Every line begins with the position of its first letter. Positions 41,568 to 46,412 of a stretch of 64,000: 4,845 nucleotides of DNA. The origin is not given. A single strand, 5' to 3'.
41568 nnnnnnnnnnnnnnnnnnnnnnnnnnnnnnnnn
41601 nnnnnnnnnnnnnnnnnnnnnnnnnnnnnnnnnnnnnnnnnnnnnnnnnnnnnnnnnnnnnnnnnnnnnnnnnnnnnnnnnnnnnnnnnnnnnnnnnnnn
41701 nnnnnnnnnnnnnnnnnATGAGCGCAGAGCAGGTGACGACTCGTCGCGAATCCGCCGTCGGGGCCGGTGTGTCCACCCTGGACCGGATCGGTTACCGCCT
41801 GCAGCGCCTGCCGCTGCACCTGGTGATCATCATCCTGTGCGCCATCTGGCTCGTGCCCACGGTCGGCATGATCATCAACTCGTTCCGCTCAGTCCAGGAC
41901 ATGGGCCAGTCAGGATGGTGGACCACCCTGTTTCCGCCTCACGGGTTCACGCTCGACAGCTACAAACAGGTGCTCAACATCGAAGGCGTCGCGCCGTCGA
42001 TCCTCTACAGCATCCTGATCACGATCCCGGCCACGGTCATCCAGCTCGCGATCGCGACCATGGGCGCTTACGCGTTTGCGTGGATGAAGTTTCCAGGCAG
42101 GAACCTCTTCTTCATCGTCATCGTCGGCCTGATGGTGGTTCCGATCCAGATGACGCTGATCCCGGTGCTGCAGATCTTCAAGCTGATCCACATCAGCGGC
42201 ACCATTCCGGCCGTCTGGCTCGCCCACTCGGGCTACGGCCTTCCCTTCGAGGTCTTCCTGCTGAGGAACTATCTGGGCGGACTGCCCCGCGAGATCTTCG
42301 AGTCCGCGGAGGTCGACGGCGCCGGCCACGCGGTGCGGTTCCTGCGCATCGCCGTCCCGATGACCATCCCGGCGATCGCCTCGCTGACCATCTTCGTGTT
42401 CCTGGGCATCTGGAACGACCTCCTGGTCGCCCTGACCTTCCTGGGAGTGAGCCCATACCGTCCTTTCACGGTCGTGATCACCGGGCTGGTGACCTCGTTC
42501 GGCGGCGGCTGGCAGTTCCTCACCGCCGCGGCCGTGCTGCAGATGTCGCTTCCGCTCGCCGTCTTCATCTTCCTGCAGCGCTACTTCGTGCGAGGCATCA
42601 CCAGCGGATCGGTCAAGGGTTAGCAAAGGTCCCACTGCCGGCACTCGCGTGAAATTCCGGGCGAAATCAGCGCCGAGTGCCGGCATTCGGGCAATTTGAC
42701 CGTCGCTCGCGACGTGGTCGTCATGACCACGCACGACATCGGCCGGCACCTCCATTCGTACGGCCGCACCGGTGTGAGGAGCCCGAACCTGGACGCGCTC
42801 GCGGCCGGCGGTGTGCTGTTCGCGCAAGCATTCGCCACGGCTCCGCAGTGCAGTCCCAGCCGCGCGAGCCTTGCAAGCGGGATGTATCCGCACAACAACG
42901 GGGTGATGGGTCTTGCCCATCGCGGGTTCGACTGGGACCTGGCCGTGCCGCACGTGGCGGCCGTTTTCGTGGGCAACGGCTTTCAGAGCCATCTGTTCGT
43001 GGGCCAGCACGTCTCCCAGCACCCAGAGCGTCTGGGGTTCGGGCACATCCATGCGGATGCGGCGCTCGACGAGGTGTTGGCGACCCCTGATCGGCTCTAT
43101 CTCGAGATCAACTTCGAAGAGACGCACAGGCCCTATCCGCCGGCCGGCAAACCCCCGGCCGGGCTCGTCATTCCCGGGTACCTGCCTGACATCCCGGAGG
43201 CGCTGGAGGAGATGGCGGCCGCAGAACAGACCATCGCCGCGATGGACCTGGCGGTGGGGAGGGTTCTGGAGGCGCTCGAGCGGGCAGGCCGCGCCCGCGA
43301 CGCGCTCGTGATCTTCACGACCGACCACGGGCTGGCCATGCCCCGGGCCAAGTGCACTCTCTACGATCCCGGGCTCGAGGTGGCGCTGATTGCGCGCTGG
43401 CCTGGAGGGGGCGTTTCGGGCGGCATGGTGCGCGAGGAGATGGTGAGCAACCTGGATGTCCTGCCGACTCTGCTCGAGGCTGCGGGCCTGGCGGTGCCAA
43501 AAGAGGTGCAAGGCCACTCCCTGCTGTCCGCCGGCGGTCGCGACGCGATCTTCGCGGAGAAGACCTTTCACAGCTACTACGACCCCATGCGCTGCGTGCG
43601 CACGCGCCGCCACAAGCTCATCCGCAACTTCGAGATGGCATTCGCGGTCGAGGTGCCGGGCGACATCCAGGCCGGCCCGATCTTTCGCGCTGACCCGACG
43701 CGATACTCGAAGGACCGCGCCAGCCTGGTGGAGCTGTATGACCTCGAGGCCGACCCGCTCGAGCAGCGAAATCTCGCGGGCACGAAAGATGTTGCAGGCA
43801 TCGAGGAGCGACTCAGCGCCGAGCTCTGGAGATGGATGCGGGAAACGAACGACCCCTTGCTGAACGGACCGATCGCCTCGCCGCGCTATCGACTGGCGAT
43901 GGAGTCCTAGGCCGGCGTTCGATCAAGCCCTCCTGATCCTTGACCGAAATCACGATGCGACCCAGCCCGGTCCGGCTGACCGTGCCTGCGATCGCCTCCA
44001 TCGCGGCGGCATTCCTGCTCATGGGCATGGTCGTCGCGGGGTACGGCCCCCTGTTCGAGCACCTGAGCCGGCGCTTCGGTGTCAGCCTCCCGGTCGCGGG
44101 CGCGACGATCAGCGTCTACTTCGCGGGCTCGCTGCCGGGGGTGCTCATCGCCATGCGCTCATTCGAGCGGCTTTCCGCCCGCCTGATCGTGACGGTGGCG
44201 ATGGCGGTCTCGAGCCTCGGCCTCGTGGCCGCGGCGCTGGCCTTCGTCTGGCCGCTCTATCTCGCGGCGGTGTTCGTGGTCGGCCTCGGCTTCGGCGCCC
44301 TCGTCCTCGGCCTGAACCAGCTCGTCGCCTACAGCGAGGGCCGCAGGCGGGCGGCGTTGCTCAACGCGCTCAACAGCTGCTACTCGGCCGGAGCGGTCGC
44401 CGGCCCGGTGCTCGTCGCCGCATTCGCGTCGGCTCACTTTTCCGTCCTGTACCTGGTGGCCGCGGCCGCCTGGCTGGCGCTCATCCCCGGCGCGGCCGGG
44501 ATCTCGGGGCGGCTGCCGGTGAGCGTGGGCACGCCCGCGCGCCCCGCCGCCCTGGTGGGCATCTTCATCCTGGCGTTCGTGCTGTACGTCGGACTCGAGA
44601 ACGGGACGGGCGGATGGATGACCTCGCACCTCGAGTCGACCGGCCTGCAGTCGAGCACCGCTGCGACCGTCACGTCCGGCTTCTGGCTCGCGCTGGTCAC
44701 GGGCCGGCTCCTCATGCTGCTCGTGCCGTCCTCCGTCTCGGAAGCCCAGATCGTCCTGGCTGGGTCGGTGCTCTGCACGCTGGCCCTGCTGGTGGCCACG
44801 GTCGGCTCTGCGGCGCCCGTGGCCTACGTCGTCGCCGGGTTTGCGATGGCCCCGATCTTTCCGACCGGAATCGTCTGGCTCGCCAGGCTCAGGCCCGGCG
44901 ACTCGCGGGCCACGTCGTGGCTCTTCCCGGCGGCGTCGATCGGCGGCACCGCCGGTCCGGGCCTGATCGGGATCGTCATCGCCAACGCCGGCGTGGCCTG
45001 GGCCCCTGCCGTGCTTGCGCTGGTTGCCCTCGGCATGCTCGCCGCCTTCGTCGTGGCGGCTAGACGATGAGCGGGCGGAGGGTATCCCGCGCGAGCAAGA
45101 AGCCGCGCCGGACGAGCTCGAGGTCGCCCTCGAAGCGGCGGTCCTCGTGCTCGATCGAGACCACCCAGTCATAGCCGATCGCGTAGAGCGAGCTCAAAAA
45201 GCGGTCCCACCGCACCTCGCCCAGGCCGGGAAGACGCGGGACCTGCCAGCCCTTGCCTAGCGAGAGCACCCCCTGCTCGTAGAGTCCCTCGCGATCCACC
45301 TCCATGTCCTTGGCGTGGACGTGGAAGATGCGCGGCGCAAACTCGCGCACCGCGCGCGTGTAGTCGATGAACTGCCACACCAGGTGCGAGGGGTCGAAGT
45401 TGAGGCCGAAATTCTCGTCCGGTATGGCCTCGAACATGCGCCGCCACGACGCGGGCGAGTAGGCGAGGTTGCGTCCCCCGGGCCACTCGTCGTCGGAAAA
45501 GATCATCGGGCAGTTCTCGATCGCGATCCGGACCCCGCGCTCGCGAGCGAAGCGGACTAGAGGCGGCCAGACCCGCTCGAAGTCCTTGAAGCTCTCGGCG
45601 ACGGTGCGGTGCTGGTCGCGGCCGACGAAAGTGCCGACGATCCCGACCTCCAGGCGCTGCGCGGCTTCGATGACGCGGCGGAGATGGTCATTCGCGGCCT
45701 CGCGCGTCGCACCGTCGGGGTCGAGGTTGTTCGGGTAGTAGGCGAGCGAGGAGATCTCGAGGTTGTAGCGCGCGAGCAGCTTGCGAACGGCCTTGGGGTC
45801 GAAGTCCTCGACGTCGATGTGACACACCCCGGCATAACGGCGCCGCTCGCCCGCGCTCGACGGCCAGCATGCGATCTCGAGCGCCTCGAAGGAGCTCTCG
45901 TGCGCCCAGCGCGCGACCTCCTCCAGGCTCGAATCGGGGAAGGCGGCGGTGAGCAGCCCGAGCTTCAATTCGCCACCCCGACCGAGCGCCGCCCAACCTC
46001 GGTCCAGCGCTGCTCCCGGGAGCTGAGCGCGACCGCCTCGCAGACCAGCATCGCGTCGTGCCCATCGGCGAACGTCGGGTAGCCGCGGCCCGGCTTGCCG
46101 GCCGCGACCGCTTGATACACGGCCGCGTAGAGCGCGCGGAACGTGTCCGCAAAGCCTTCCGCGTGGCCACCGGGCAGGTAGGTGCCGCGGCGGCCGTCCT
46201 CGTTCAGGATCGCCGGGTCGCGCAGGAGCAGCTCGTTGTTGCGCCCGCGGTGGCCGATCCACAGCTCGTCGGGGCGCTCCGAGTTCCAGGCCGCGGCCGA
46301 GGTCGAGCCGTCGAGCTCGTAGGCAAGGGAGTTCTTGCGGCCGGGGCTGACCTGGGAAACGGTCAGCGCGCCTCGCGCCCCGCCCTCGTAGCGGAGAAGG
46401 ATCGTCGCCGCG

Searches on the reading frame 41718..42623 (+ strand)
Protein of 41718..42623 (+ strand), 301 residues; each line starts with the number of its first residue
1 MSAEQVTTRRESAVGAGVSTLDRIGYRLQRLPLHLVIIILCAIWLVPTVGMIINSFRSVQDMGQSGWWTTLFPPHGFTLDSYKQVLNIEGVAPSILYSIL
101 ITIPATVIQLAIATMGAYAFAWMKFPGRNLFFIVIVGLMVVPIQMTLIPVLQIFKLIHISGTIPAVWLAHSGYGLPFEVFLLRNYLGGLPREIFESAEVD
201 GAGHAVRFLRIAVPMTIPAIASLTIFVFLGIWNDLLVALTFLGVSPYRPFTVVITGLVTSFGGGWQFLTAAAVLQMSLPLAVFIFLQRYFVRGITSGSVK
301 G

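Call 15: search_protein_families(library=pfam, proteins=[window:41718-42623:+], max_evalue=0.00001)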
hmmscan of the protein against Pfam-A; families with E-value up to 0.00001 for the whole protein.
window:41718-42623:+ (301 aa): 1 family
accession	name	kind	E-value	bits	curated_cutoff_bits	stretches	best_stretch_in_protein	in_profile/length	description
PF00528.27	BPD_transp_1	-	1.5e-12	48.1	26.4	1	116-294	5-182/184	Binding-protein-dependent transport system inner membrane component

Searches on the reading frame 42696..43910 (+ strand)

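Call 15: search_protein_families(library=pfam, proteins=[window:42696-43910:+], max_evalue=0.00001)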
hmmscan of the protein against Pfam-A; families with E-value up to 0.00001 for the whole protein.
window:42696-43910:+ (404 aa): 3 families
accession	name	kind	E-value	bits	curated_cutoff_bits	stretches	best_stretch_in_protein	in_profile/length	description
PF00884.28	Sulfatase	-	8.9e-29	101.2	25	2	171-264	201-300/301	Sulfatase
PF16347.10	SGSH_C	-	1.2e-18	68.1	29.3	1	219-314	8-112/154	N-sulphoglucosamine sulphohydrolase, C-terminal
PF01663.27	Phosphodiest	-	2.1e-07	31.3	23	0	175-214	183-222/342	Type I phosphodiesterase / nucleotide pyrophosphatase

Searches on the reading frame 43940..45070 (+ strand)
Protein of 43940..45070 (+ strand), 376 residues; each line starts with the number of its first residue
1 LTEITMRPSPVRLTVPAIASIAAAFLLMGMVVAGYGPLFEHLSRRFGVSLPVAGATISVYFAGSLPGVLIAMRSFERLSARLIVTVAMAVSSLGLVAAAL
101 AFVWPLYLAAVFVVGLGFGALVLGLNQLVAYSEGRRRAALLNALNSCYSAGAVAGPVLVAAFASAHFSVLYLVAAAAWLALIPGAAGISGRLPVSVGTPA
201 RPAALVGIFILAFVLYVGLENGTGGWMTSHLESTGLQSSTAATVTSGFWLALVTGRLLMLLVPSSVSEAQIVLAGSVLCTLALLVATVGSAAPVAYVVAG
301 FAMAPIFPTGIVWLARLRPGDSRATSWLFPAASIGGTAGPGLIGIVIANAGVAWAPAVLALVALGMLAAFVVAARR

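Call 44: search_protein_families(library=pfam, proteins=[window:43940-45070:+], max_evalue=0.00001)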
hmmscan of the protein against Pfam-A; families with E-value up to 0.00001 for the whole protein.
window:43940-45070:+ (376 aa): 1 family
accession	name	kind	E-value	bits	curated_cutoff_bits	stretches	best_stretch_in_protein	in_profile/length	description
PF07690.21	MFS_1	-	8.8e-13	48.3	33.4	1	22-256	2-260/347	Major Facilitator Superfamily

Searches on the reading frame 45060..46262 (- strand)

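Call 44: search_protein_families(library=pfam, proteins=[window:45060-46262:-], max_evalue=0.00001)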
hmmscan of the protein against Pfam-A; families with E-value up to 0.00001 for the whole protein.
window:45060-46262:- (400 aa): 1 family
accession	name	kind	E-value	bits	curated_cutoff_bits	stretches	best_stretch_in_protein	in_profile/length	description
PF01261.30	AP_endonuc_2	-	1.1e-37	130.6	31.1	1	118-380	2-235/249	Xylose isomerase-like TIM barrel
